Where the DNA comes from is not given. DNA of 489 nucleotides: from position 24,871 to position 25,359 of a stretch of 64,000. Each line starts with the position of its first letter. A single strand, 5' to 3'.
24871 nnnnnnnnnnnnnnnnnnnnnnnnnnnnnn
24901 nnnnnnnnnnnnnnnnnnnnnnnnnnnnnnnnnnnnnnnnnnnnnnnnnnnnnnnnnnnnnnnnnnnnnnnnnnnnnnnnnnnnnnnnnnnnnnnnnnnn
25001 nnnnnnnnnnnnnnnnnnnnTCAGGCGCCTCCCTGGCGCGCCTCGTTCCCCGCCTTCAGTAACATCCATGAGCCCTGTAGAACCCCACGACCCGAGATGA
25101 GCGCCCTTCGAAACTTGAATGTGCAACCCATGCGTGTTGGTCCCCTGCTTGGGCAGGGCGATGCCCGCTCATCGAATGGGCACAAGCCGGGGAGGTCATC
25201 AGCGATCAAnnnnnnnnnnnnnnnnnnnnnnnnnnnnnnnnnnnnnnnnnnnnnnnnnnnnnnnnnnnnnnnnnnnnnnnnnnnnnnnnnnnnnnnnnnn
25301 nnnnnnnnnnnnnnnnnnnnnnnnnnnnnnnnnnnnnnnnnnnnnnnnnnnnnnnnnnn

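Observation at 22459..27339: Unusual operon: MIO ammonia-lyase + RnfB/CdhD-type Fe-S protein + (small ORF) + 2Fe-2S/ASKHA RACo-like ATPase + DMT transporter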

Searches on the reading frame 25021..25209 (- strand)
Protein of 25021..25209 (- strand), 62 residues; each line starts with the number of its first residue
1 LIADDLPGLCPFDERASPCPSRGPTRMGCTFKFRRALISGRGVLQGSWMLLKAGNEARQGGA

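Call 3: search_protein_families(library=pfam, proteins=[window:25021-25209:-], max_evalue=0.01)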
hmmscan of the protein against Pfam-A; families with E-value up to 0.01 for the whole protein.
window:25021-25209:- (62 aa): 0 families

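Call 4: search_protein_families(library=ncbifam, proteins=[window:25021-25209:-], max_evalue=0.01)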
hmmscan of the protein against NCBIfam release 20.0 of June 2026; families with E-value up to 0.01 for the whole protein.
window:25021-25209:- (62 aa): 0 families
